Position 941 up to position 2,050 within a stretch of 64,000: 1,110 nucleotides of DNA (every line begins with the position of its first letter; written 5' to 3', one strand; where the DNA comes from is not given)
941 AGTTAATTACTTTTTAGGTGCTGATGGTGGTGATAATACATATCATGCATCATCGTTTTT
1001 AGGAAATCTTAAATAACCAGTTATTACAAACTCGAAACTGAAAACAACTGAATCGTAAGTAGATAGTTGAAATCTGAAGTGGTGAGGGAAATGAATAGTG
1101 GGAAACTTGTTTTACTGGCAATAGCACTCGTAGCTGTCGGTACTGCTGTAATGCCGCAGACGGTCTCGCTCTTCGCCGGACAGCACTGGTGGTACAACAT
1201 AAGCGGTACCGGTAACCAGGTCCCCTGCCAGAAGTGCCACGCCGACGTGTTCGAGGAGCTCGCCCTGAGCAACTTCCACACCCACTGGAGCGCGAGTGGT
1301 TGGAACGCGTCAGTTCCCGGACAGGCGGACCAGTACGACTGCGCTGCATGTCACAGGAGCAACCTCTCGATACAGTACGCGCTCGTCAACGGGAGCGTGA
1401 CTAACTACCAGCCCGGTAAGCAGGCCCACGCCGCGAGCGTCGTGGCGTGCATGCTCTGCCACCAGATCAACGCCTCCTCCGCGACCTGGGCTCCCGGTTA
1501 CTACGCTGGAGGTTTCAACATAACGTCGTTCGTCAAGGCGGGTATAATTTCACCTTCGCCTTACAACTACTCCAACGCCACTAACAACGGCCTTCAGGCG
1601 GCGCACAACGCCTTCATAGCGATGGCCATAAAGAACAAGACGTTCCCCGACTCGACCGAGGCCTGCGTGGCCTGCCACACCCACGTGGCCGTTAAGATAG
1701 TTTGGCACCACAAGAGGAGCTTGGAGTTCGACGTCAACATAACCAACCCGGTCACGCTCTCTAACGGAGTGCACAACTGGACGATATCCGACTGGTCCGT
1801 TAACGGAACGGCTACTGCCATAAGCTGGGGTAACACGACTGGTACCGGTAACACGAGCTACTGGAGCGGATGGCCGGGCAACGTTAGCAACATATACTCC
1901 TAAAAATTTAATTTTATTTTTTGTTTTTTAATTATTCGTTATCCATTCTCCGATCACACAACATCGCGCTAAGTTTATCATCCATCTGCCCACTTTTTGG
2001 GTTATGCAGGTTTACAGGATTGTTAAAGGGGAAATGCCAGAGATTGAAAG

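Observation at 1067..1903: Orphan sequon-rich tetraheme cytochrome with foreign-looking composition: candidate extracellular cytochrome-nanowire subunit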

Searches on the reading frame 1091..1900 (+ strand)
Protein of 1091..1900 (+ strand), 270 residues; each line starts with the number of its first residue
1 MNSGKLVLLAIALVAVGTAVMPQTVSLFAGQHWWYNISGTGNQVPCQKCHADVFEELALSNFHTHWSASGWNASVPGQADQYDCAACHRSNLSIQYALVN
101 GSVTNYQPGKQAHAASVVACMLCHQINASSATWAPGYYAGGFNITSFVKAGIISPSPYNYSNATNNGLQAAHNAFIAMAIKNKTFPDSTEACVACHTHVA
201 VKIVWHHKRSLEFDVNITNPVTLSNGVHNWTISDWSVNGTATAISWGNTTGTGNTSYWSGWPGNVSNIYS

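Call 3: search_solved_structures(query=window:1091-1900:+, max_evalue=10, show_alignments=3)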
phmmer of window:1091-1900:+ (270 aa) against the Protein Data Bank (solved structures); distinct sequences matched with E-value up to 10: 1.
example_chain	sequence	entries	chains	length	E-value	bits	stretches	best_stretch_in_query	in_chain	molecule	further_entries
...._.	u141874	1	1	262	1.2e-63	218.2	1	1-263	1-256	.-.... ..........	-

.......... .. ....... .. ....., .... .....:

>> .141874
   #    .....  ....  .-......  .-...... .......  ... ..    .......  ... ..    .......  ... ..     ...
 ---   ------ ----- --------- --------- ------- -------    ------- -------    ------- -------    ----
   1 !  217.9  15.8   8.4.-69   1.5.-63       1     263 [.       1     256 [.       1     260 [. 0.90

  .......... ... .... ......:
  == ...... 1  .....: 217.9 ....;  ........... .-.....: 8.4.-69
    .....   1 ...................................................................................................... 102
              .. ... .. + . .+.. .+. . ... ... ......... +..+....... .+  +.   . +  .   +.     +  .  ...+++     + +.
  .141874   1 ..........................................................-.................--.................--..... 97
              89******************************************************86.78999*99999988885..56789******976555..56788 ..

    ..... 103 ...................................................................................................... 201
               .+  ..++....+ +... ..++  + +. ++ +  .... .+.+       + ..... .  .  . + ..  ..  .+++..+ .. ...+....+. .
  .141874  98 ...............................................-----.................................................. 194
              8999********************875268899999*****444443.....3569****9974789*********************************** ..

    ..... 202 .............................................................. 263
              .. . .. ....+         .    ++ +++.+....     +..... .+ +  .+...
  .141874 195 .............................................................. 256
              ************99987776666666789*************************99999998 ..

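Call 4: search_protein_families(library=pfam, proteins=[window:1091-1900:+], max_evalue=10)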
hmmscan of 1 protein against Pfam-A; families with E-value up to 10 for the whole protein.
window:1091-1900:+ (270 aa): 8 families
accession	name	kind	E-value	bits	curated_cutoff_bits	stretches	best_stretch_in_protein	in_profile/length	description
PF22113.1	Mtrc-MtrF_II-IV_dom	-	3.8e-07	30.2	30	2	38-129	76-168/176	Outer membrane cytochrome MtrC/MtrF-like, domains II/IV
PF14522.11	Cytochrome_C7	-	2.7e-05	24.3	24.8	2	42-125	12-67/67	Cytochrome c7 and related cytochrome c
PF14537.11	Cytochrom_c3_2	-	0.0099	16.8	25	1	42-128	5-68/79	Cytochrome c3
PF09699.15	Paired_CXXCH_1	-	0.023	14.8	20.6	1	82-124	7-36/41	Doubled CXXCH motif (Paired_CXXCH_1)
PF10601.15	zf-LITAF-like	-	1.7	9.3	23.8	0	102-123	17-38/70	LITAF-like zinc ribbon domain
PF02085.21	Cytochrom_CIII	-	1.8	9.4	22.9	0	43-128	30-86/101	Class III cytochrome C family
PF21039.3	CEP104_ZnF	-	2.9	8.6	27.4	0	82-133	55-107/112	Centrosomal protein CEP104, ZnF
PF16694.10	Cytochrome_P460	-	6.4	7.6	27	0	184-200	102-118/125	Cytochrome P460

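Call 9: find_homologous_proteins(query=window:1091-1900:+)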
Query window:1091-1900:+ (270 aa): 249 proteins with E <= 0.001 among 1573 candidates; the best 120 are listed.
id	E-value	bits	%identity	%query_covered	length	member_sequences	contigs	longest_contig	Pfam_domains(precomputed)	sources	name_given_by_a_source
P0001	1.9e-181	619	100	100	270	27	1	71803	PF14522.12,PF22113.2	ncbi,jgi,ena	-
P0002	3.2e-152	524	84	100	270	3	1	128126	PF22113.2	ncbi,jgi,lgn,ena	-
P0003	3.8e-151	520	83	100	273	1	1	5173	PF22113.2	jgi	-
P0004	1.7e-149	515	85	100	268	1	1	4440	PF14522.12,PF22113.2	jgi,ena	-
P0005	1.8e-143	495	80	100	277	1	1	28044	PF22113.2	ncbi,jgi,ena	-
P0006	4.0e-141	487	81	100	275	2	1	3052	PF22113.2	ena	-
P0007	1.1e-123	430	70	100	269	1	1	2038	PF14522.12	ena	-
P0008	6.0e-123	428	73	100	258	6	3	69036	PF14522.12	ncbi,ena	-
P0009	2.3e-120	419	68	100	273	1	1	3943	-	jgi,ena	-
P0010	9.0e-114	397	69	100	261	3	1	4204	PF14522.12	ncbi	-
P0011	7.1e-110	385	65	99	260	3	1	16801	PF14522.12,PF22113.2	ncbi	-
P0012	1.6e-106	374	66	99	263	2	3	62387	PF14522.12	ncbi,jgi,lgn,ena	-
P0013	4.2e-105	369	64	97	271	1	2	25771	PF14522.12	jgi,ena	-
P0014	1.0e-103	365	63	99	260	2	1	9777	PF14522.12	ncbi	-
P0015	6.3e-102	359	63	100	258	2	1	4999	PF14522.12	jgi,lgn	jgi:nitrate/TMAO reductase-like tetraheme cytochrome c subunit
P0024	8.3e-90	319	60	100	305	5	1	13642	PF09699.16,PF22113.2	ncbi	-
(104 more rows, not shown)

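Call 10: find_encoding_contigs(protein=window:1091-1900:+, flank=10000, max_places=6)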
Protein window:1091-1900:+ (270 aa): 2 contigs read that carry it; 2 places shown.
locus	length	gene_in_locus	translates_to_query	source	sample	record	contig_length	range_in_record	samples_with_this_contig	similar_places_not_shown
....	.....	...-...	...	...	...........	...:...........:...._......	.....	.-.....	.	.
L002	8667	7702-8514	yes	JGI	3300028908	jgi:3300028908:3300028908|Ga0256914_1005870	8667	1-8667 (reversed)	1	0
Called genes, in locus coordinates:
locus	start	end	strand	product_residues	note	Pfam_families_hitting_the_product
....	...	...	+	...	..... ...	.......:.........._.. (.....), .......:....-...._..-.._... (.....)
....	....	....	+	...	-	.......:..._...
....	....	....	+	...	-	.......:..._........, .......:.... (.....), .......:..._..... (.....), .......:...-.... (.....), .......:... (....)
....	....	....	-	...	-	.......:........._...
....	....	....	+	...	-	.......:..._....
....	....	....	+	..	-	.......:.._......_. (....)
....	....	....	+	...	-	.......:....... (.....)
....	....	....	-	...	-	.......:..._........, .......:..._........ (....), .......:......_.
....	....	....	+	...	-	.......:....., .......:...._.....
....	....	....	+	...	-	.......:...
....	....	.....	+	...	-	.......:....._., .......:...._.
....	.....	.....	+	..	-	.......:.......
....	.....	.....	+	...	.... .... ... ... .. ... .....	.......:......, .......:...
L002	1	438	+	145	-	PF12850:Metallophos_2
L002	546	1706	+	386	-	PF04519:Bactofilin (faint)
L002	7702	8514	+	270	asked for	PF14522:Cytochrome_C7 (faint), PF22113:Mtrc-MtrF_II-IV_dom (faint)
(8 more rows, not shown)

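Call 17: find_related_loci(query=A1, collection=genome_contigs, flank=10000)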
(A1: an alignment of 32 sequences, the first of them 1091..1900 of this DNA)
Query A1 (270 aa) in genome_contigs; peptide patterns used: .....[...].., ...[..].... (x = any residue, [..] = any of these).
233 stretches matched a pattern; 170 encode a relative of the query (tblastn E <= 1e-3); the best 80 are kept; 76 distinct loci.
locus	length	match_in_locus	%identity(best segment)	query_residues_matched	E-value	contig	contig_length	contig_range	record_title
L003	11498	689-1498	93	1-270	8e-170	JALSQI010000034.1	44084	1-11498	MAG: Archaeoglobaceae archaeon isolate 356-284_metabat2_scaf2bin.130 356-284_scaffold_248_c1, whole genome shotgun seque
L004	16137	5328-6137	91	1-270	2e-163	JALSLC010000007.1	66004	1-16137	MAG: Archaeoglobaceae archaeon isolate 355-202_metabat1_scaf2bin.040 355-202_scaffold_159_c1, whole genome shotgun seque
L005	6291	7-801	88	1-270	1e-158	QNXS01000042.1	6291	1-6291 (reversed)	MAG: Archaeoglobus sp. isolate MAG 85 Ga0232641_1002897, whole genome shotgun sequence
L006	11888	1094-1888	88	1-270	5e-158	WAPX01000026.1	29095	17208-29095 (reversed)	MAG: Archaeoglobaceae archaeon isolate S145_38 k151_20277, whole genome shotgun sequence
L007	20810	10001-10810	84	1-270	7e-153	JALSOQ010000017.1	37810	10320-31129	MAG: Archaeoglobaceae archaeon isolate 356-284_metabat1_scaf2bin.125 356-284_scaffold_341_c1, whole genome shotgun seque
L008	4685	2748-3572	80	1-270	3e-147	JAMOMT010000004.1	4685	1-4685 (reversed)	MAG: Archaeoglobaceae archaeon isolate 4281-140_metabat1_scaf2bin.045 4281-140_scaffold_10257_c1, whole genome shotgun s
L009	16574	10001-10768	73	1-268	1e-124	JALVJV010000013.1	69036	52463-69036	MAG: Archaeoglobaceae archaeon isolate A1_metabat2_scaf2bin.085 A1_NODE_35_length_69036_cov_4.885704, whole genome shotg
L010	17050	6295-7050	72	1-266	9e-124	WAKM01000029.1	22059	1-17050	MAG: Archaeoglobaceae archaeon isolate S012_59_esom k151_2434, whole genome shotgun sequence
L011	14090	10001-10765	70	1-269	1e-121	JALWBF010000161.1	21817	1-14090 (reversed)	MAG: Archaeoglobaceae archaeon isolate T10_metabat2_scaf2bin.120 T10_NODE_595_length_21817_cov_6.934855, whole genome sh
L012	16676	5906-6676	65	1-268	7e-114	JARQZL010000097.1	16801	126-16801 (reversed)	MAG: Archaeoglobales archaeon isolate INS_M23_B45 DNNIEKAA_97, whole genome shotgun sequence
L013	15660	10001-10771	64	1-268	2e-110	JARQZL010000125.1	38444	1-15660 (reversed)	MAG: Archaeoglobales archaeon isolate INS_M23_B45 DNNIEKAA_125, whole genome shotgun sequence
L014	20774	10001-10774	66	1-268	2e-109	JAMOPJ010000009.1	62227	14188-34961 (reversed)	MAG: Archaeoglobaceae archaeon isolate 4559-240_metabat1_scaf2bin.032 4559-240_scaffold_135_c1, whole genome shotgun seq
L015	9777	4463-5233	63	1-268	2e-106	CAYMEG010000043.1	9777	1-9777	MAG TPA_asm: uncultured archaeon isolate binchicken_co409_32 genome assembly, contig: NODE_948_length_9777_cov_66.191524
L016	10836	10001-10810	59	1-268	2e-99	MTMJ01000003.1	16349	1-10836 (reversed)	MAG: Archaeoglobus sp. JdFR-22 JGI24020J35080_1001019, whole genome shotgun sequence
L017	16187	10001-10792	56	2-268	9e-96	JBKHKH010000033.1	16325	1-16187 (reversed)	MAG: Archaeoglobaceae archaeon isolate D5M17_2 NODE_64_length_16325_cov_5.938168, whole genome shotgun sequence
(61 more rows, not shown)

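Call 30: predict_structure(alignment_id=A1)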
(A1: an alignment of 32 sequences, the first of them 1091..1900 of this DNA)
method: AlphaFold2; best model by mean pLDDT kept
length: 270 residues; sequences in the alignment: 32
mean_pLDDT: 53.5   pTM: 0.42
mean pLDDT of the five models: 53.5, 53.0, 49.4, 49.2, 44.1
residues with pLDDT >= 90: 0; 70-90: 20; 50-70: 137; < 50: 113
segments of 3 or more residues with pLDDT < 50: 21-35, 37-42, 99-101, 143-166, 199-216, 230-270
pLDDT, mean of each block of 10 residues (from residue 1): 78 67 41 44 55 63 66 60 69 60 56 60 68 64 44 42 46 63 65 58 38 46 53 40 32 33 32
secondary structure, 60 per line:
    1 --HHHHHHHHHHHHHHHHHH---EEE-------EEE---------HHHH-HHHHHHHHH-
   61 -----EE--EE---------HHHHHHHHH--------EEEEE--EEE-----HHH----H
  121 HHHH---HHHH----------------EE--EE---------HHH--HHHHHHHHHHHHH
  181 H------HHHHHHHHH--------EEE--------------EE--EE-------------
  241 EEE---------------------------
elements in order: H3-20 E24-26 E34-36 H46-49 H51-59 H81-89 E98-102 E105-107 H120-124 H128-131 H168-181 H188-196 E205-207 E241-243

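Call 34: list_cluster_members(proteins=[P0001])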
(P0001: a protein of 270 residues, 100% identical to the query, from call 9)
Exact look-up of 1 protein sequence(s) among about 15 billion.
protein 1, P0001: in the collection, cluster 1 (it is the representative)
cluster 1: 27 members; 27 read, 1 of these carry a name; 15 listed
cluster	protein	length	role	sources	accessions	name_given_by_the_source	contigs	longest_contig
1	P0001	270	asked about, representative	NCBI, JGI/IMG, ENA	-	-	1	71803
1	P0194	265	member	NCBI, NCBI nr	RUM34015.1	MAG: hypothetical protein DSY33_03240 [Archaeoglobus sp.]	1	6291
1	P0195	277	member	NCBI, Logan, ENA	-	-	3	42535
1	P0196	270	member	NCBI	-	-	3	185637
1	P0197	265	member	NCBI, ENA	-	-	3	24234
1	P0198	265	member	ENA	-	-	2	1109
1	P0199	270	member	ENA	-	-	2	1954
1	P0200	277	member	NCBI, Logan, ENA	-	-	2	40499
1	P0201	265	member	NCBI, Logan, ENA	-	-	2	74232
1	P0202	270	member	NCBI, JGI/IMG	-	-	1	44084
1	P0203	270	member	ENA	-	-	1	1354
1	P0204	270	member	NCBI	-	-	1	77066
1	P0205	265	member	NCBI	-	-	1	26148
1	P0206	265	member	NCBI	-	-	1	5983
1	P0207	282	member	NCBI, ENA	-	-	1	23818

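Call 40: find_encoding_contigs(protein=P0196, flank=6000, max_places=4)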
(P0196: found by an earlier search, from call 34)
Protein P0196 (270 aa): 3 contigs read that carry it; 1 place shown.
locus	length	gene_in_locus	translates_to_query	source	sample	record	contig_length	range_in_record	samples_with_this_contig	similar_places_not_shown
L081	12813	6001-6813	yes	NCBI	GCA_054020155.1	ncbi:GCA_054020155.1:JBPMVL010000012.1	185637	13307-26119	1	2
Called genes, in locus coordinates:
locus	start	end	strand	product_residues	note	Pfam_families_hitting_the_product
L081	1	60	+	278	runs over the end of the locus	PF25133:TYW2_N_2, PF01189:Methyltr_RsmB-F (faint), PF02475:TRM5-TYW2_MTfase, PF03602:Cons_hypoth95 (weak), PF05175:MTS, PF06325:PrmA (weak), PF13847:Methyltransf_31 (weak), PF13649:Methyltransf_25 (weak), +1 more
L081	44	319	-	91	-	-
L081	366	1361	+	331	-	PF01979:Amidohydro_1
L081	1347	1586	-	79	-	PF04010:DUF357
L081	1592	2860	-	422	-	PF25145:NfeD1b_N, PF24961:NfeD_membrane, PF01957:NfeD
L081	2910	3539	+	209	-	PF04013:Methyltrn_RNA_2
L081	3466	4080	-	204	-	-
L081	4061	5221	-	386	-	PF13476:AAA_23 (faint), PF13555:AAA_29 (faint), PF00005:ABC_tran, PF13175:AAA_15 (faint), PF13401:AAA_22 (faint), PF13304:AAA_21 (weak), PF00005:ABC_tran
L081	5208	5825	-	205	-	PF02632:BioY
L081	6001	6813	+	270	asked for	PF22113:Mtrc-MtrF_II-IV_dom (faint)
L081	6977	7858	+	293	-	-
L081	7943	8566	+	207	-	PF01997:Translin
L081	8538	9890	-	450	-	PF00206:Lyase_1, PF08328:ASL_C (weak), PF10397:ADSL_C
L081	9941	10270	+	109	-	PF04032:Rpr2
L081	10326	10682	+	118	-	PF06133:Com_YlbF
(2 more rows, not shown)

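Call 41: find_encoding_contigs(protein=P0204, flank=6000, max_places=3)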
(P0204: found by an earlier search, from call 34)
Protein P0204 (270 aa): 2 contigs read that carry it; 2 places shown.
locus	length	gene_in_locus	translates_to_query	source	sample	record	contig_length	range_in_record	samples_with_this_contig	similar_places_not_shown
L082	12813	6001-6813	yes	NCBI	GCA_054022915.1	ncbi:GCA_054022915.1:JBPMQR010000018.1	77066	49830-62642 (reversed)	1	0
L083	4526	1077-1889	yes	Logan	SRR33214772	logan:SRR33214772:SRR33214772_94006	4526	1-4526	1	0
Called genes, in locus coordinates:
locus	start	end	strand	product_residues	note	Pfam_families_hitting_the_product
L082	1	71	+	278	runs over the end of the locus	PF25133:TYW2_N_2, PF02005:TRM (weak), PF02475:TRM5-TYW2_MTfase, PF05175:MTS, PF06325:PrmA (weak), PF01189:Methyltr_RsmB-F (weak), PF13847:Methyltransf_31 (weak), PF13649:Methyltransf_25 (weak)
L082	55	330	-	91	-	-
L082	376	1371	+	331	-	PF01979:Amidohydro_1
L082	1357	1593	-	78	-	PF04010:DUF357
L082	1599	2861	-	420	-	PF25145:NfeD1b_N, PF24961:NfeD_membrane, PF01957:NfeD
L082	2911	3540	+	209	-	PF04013:Methyltrn_RNA_2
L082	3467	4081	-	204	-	-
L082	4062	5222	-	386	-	PF13476:AAA_23 (faint), PF13555:AAA_29 (faint), PF00005:ABC_tran, PF13175:AAA_15 (faint), PF13401:AAA_22 (faint), PF13304:AAA_21 (weak), PF00005:ABC_tran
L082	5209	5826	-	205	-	PF02632:BioY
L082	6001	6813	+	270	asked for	PF22113:Mtrc-MtrF_II-IV_dom (weak)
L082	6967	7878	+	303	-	-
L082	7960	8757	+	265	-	PF04055:Radical_SAM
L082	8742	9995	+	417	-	PF00148:Oxidored_nitro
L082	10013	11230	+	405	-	PF00148:Oxidored_nitro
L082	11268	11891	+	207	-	PF01997:Translin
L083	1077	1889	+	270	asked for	PF22113:Mtrc-MtrF_II-IV_dom (weak)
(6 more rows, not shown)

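Call 44: find_related_loci(query=window:1091-1900:+, collection=metagenome_contigs, flank=6000)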
Query window:1091-1900:+ (270 aa) in metagenome_contigs; peptide patterns used: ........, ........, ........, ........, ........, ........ (x = any residue, [..] = any of these).
56 stretches matched a pattern; 32 encode a relative of the query (tblastn E <= 1e-3); 32 distinct loci.
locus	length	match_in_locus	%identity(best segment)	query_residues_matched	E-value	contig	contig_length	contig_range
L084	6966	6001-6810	100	1-270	0e+0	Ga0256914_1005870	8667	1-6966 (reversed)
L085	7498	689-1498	93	1-270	2e-170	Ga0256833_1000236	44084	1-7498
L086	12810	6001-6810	93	1-270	1e-169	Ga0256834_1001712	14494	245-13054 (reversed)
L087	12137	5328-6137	91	1-270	3e-164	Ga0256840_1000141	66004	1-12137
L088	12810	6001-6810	84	1-270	2e-153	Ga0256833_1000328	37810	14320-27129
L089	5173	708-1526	83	1-270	1e-154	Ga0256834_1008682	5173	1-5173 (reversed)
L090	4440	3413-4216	85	1-270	5e-155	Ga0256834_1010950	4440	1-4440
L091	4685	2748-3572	80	1-270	6e-148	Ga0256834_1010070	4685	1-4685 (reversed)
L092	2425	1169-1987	81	1-270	2e-152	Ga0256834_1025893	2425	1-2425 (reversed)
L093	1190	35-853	68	1-270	4e-136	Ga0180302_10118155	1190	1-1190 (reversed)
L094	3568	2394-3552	61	1-268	1e-106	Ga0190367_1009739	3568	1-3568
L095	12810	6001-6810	59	1-268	5e-100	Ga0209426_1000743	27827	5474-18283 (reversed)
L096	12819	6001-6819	55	1-270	8e-85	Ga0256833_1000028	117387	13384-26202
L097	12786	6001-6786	54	1-262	2e-81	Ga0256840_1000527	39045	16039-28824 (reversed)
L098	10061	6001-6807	51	5-268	2e-80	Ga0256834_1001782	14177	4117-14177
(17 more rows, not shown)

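Call 61: find_encoding_contigs(protein=P0024, flank=7000, max_places=3)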
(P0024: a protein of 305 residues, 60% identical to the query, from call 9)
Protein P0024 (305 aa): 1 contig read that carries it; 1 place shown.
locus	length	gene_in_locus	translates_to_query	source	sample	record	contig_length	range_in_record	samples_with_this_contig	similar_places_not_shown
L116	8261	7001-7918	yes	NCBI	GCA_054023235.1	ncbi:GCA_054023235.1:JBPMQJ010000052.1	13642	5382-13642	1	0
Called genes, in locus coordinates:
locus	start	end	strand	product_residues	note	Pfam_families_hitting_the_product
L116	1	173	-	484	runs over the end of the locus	PF03951:Gln-synt_N, PF00120:Gln-synt_C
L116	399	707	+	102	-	PF05046:Img2 (faint), PF01253:SUI1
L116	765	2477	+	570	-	PF09378:HAS-barrel, PF01935:DUF87, PF05872:HerA_C (faint)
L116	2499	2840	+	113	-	PF04475:DUF555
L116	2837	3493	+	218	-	PF01930:Cas_Cas4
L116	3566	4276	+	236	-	PF02552:CO_dh, PF12838:Fer4_7 (faint), PF00037:Fer4 (faint), PF12797:Fer4_2 (faint), PF13237:Fer4_10 (weak)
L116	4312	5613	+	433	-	PF00384:Molybdopterin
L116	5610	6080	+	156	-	PF08617:CGI-121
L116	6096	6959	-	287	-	PF06745:ATPase, PF13481:AAA_25 (weak)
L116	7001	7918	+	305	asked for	PF09699:Paired_CXXCH_1 (faint), PF22113:Mtrc-MtrF_II-IV_dom (faint)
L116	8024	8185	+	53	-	-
